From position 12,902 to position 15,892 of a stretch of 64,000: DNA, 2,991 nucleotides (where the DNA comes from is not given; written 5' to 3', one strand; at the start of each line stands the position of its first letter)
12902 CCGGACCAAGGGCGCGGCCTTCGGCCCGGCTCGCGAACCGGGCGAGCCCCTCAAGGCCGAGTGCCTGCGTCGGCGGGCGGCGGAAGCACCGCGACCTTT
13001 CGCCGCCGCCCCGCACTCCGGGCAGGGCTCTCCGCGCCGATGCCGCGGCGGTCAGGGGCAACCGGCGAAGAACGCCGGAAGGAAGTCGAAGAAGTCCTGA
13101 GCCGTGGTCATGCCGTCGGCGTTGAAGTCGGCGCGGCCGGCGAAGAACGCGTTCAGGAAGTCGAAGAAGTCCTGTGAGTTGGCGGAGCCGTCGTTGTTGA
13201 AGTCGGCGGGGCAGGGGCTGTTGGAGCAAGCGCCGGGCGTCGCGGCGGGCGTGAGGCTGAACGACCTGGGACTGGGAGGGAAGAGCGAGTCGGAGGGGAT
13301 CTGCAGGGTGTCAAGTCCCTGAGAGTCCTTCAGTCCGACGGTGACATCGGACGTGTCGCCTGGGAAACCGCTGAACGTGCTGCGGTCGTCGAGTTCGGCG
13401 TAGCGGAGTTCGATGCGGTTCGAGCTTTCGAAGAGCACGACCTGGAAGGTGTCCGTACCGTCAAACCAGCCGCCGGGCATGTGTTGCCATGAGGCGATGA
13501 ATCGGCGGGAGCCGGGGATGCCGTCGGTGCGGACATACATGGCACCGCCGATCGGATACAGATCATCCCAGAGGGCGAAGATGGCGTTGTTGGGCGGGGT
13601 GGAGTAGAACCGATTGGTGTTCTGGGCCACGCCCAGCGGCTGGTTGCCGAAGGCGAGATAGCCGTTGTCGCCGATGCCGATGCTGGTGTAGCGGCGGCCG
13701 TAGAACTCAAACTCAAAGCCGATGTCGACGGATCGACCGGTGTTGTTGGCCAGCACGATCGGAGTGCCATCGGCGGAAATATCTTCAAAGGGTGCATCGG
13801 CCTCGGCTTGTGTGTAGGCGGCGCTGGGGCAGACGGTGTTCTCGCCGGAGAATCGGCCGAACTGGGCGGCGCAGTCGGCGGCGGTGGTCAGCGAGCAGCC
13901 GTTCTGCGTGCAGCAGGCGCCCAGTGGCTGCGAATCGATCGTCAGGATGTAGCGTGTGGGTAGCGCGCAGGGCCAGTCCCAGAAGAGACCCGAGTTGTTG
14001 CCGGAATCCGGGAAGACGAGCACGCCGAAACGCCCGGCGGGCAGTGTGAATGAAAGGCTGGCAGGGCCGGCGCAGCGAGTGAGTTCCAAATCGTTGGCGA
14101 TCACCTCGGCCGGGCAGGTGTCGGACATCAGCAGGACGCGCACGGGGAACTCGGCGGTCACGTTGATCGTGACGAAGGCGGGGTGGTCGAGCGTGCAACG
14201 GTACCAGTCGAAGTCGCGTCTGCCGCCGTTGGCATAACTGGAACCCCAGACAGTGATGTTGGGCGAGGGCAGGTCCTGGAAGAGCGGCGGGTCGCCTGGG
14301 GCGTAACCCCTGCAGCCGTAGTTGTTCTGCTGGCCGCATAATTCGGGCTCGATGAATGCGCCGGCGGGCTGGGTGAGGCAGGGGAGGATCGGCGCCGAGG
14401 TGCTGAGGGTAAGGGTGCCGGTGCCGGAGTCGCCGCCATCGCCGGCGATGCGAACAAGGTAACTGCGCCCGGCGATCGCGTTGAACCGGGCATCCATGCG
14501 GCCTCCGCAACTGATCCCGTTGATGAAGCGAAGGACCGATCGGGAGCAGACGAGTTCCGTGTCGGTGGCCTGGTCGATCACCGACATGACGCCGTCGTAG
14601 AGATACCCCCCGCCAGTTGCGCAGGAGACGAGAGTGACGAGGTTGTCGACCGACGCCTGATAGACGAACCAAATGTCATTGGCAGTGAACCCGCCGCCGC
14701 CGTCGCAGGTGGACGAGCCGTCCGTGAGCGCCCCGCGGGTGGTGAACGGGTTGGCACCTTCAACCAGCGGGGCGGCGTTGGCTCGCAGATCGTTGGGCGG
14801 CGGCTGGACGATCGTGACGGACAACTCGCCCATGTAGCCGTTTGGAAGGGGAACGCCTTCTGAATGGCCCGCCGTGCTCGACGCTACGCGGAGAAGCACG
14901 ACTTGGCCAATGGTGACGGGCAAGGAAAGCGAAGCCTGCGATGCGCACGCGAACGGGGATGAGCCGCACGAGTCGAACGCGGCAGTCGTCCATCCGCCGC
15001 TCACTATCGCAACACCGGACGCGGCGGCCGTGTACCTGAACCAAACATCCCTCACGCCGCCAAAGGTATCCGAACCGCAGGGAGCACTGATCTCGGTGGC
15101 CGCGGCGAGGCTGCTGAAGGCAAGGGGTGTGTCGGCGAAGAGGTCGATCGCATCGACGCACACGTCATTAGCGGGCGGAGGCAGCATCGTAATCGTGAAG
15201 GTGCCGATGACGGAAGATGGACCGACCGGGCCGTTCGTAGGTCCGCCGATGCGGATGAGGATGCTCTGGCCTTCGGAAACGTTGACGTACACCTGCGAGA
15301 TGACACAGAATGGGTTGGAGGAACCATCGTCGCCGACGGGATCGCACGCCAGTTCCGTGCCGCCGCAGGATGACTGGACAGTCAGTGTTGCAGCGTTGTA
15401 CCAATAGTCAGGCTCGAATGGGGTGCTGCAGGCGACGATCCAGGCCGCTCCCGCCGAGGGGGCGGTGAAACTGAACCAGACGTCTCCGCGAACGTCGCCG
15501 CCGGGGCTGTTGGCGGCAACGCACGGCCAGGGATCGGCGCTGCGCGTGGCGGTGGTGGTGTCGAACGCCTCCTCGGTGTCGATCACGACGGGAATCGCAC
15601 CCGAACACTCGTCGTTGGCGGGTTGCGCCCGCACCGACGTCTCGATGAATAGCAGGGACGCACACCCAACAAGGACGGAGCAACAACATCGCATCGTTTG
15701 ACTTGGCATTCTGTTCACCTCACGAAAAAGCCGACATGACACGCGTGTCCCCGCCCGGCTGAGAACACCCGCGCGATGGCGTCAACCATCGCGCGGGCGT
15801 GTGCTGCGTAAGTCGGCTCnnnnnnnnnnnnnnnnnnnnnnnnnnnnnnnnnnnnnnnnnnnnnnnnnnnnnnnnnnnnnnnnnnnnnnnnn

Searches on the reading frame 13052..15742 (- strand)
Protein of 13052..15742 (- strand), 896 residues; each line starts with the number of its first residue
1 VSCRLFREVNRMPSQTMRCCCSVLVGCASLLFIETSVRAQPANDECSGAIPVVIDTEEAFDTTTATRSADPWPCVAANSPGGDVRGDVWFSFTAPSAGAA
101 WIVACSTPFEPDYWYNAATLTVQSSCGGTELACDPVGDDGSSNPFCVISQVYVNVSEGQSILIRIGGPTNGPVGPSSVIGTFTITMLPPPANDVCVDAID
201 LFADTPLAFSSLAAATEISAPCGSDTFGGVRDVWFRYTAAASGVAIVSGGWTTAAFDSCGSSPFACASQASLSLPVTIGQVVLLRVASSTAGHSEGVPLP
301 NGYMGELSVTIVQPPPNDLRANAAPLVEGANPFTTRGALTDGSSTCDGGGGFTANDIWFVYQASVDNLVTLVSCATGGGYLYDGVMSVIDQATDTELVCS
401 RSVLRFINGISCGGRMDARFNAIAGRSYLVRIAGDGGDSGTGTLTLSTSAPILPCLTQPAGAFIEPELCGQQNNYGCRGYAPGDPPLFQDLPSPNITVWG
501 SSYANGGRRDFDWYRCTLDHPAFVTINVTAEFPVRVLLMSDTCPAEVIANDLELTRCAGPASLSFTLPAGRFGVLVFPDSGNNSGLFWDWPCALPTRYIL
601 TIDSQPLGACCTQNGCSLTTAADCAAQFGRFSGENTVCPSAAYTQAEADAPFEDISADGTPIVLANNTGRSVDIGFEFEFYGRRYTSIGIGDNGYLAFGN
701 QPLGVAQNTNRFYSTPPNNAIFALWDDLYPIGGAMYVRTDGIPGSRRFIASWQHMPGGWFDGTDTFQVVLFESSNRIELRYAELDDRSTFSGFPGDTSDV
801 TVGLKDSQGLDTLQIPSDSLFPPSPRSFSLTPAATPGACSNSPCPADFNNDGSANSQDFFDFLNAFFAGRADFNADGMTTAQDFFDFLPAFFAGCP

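Call 11: search_protein_families(library=pfam, proteins=[window:13052-15742:-])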
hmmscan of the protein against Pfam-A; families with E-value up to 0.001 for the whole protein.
window:13052-15742:- (896 aa): 1 family
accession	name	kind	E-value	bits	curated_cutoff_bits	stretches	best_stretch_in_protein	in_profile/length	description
PF23759.1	GBD_T9SS_assoc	-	3.4e-17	63.2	27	2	192-290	2-106/116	Galactose binding domain-like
